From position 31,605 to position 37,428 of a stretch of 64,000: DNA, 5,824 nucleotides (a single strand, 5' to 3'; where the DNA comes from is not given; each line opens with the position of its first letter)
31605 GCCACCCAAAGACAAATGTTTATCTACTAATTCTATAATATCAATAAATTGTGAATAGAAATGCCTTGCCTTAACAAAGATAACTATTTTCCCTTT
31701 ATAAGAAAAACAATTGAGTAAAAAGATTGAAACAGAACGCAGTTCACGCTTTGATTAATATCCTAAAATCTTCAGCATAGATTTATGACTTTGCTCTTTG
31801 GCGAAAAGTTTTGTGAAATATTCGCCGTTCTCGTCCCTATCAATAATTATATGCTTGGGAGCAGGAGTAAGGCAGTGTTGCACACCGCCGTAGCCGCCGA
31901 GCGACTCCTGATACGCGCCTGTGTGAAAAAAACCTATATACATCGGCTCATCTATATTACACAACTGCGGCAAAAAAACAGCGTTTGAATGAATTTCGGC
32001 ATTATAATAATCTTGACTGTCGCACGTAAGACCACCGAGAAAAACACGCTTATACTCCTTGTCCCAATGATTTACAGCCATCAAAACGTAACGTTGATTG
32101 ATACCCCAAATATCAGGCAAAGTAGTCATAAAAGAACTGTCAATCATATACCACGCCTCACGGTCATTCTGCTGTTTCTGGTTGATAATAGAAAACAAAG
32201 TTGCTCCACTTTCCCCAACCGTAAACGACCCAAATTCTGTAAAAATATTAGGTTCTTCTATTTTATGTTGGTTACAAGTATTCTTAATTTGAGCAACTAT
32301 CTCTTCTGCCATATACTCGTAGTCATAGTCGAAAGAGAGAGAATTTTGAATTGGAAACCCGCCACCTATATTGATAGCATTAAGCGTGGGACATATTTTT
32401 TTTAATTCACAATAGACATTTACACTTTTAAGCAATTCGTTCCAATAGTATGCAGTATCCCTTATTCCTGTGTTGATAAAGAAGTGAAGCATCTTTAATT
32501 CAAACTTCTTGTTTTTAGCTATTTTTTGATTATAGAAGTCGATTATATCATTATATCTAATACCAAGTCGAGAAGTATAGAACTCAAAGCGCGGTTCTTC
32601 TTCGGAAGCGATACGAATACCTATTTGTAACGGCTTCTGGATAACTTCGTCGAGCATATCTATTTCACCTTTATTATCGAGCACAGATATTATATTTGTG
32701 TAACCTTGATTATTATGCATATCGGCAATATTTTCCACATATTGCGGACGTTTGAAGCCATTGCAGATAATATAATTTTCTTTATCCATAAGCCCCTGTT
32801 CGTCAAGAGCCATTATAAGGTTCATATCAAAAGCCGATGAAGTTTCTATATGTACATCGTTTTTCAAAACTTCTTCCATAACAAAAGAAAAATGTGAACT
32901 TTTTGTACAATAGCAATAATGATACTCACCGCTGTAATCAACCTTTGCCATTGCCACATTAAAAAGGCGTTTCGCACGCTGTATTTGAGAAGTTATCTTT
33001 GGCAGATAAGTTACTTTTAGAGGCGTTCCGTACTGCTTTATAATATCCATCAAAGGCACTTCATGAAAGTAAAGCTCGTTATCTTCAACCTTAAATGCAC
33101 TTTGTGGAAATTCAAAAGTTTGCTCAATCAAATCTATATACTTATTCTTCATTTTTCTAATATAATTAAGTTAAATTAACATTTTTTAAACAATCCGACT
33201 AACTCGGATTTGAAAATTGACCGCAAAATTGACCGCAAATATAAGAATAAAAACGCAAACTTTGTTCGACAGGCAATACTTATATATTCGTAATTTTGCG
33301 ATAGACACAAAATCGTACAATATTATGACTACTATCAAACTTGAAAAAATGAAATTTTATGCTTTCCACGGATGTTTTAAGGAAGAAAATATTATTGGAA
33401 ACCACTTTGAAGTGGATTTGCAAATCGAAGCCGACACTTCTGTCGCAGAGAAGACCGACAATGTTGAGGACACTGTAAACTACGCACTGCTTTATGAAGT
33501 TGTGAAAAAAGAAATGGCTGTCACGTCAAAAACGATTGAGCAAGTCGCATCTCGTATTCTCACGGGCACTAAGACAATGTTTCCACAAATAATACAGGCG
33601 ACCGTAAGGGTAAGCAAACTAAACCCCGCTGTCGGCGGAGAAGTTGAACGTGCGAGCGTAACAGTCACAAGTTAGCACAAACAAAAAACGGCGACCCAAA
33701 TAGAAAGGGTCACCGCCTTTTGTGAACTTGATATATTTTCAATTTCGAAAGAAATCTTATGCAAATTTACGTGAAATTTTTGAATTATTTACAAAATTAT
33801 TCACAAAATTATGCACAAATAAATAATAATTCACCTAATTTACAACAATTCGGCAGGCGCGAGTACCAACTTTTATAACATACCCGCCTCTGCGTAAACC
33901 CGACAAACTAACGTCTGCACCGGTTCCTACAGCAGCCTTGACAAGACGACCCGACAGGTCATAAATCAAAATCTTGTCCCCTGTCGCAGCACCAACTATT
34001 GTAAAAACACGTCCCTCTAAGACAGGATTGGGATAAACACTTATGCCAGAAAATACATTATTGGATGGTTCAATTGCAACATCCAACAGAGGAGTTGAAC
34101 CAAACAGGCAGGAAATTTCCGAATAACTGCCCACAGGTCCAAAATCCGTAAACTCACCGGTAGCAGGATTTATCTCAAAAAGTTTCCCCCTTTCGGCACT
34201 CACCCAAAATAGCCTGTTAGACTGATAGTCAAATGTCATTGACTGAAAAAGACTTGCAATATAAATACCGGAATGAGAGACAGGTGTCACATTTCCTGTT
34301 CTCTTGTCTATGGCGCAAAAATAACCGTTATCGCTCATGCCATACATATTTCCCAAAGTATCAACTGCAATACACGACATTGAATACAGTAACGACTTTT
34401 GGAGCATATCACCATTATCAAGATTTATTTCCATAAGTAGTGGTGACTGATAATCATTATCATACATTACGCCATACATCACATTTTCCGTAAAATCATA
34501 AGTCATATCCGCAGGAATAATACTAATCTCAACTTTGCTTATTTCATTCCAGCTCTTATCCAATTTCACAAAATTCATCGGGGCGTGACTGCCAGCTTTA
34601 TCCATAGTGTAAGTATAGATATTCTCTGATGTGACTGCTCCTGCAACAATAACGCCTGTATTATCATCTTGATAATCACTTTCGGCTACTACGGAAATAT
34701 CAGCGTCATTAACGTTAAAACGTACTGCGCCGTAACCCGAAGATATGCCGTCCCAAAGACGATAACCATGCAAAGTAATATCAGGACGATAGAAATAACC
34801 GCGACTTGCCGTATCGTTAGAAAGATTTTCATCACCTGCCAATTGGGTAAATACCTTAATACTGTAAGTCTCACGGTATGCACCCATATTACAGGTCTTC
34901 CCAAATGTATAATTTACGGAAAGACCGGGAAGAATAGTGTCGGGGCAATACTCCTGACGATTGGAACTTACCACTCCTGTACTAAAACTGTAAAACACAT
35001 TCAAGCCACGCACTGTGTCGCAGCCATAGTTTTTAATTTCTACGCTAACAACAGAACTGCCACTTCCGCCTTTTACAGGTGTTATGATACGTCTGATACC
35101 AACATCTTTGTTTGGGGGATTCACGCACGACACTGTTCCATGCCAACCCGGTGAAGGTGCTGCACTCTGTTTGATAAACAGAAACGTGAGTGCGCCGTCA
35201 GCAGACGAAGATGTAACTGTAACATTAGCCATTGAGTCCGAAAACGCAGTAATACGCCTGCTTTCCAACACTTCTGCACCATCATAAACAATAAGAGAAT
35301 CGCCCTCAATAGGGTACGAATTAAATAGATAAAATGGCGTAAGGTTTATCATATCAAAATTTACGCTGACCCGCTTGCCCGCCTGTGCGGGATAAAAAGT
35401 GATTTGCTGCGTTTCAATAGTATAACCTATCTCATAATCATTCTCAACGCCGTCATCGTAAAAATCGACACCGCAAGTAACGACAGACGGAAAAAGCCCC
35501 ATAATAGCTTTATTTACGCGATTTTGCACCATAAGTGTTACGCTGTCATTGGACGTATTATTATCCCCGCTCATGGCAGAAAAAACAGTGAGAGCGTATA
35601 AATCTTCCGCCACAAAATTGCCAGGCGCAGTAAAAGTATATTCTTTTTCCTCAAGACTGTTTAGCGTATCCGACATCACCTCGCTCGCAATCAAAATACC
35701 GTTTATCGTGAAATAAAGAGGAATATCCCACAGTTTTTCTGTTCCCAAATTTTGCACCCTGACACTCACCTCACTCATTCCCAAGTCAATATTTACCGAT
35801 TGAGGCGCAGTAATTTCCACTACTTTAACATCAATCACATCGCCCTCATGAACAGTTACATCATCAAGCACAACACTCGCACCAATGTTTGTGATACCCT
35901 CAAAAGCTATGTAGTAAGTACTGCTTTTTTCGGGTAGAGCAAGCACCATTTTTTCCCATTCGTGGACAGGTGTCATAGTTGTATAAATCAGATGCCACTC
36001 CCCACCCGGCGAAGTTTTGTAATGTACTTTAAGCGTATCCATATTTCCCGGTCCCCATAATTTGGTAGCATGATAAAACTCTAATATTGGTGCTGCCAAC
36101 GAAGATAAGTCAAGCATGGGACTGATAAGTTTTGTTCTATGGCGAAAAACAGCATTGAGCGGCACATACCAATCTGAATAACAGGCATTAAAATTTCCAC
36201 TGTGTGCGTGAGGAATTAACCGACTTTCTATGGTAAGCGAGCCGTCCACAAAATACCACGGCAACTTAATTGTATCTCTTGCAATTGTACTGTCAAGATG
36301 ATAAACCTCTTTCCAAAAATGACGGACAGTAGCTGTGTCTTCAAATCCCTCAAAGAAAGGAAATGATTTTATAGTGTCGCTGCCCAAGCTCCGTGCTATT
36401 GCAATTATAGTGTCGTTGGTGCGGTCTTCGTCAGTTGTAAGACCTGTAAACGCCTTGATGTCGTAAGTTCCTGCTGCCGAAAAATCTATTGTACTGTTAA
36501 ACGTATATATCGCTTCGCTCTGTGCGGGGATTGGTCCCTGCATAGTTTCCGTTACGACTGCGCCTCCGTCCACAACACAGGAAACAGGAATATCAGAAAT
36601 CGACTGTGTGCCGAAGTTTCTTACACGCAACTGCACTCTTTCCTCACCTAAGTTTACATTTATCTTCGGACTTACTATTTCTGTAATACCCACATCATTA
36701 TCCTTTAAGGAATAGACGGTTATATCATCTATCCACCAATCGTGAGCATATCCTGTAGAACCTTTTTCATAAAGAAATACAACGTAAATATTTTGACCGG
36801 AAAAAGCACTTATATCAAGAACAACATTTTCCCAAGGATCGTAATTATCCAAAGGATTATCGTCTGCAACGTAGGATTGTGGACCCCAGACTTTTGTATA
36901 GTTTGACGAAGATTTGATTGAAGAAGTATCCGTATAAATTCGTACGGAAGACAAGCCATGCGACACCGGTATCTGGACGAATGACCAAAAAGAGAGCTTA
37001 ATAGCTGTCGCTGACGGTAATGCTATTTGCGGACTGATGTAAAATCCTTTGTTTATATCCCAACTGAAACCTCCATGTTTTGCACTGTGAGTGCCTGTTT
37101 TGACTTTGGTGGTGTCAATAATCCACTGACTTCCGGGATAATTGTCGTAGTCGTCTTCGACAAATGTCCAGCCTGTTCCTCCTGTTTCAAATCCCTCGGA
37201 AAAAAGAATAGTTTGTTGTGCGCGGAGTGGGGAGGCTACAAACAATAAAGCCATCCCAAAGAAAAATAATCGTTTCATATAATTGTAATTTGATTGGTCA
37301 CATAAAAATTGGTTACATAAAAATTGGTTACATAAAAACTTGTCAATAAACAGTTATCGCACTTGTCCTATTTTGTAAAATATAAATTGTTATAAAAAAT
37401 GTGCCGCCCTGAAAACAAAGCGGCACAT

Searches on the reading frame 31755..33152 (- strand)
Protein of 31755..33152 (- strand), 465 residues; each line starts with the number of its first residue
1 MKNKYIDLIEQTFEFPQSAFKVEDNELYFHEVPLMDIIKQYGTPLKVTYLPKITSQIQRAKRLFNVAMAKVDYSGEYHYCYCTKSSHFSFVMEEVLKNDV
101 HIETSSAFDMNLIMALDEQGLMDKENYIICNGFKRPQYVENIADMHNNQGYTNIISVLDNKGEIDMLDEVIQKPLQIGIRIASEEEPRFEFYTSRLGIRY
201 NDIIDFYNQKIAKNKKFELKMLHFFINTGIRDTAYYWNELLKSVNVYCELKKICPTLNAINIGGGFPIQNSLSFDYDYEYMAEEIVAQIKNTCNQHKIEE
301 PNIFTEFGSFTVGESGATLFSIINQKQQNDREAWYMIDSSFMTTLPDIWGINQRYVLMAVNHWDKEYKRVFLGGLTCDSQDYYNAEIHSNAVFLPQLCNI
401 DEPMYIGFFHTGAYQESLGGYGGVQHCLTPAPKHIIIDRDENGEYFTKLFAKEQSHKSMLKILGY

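Call 23: search_protein_families(library=pfam, proteins=[window:31755-33152:-])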
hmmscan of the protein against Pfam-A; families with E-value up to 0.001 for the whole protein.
window:31755-33152:- (465 aa): 1 family
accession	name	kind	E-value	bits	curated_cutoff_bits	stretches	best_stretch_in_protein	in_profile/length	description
PF02784.22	Orn_Arg_deC_N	-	1e-15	58.2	23.4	1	62-312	9-246/247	Pyridoxal-dependent decarboxylase, pyridoxal binding domain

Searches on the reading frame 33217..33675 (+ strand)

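Call 23: search_protein_families(library=pfam, proteins=[window:33217-33675:+])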
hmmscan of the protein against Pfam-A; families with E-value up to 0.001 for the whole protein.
window:33217-33675:+ (152 aa): 1 family
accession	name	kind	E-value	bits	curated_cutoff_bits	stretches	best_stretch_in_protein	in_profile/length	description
PF02152.23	FolB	-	2.2e-29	102.7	31.8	1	40-151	1-113/113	Dihydroneopterin aldolase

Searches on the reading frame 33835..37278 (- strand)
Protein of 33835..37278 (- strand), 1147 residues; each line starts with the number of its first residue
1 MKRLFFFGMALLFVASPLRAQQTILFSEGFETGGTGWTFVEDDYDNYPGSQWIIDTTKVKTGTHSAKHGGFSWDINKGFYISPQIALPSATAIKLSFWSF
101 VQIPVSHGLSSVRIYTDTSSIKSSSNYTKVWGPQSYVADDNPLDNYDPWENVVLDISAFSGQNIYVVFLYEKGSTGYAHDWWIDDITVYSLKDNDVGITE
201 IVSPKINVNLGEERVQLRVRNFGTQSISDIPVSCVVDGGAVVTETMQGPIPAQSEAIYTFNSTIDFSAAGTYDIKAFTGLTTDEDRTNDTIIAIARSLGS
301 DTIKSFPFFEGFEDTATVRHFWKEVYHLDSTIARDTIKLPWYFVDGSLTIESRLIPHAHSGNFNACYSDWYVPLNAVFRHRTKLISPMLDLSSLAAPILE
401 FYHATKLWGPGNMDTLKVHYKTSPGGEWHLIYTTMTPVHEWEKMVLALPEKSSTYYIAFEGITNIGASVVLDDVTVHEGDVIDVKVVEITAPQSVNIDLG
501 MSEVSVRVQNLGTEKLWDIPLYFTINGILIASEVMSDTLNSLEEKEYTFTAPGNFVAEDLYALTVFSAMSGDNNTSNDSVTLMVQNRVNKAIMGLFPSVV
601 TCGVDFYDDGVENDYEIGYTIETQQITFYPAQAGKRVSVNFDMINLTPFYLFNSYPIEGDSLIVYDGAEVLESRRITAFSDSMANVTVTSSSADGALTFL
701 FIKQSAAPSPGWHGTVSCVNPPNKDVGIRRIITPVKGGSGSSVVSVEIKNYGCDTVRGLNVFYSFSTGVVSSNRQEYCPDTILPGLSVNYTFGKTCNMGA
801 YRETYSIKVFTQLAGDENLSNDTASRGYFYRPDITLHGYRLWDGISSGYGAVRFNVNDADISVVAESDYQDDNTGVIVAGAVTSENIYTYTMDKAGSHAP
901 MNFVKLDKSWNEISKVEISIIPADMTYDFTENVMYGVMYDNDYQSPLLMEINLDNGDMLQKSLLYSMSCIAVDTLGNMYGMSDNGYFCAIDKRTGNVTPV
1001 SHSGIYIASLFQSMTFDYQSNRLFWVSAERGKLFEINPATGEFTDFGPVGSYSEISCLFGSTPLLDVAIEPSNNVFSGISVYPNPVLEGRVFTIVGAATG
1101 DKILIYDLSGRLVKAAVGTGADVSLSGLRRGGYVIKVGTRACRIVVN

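Call 6: search_protein_families(library=pfam, proteins=[window:33835-37278:-])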
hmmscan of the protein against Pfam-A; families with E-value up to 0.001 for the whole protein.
window:33835-37278:- (1147 aa): 4 families
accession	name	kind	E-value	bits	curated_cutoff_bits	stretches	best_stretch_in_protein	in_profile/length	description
PF07705.17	CARDB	-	6.6e-06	26.7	22.7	0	195-276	3-81/101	CARDB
PF18962.6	Por_Secre_tail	-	1.1e-05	26.1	27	1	1081-1140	1-65/75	Secretion system C-terminal sorting domain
PF00629.30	MAM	-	2.4e-05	24.7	26.4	1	368-479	42-155/158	MAM domain, meprin/A5/mu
PF21959.2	DUF6923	-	9.3e-05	22.7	27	0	864-1000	75-201/234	Repeat of unknown function (DUF6923)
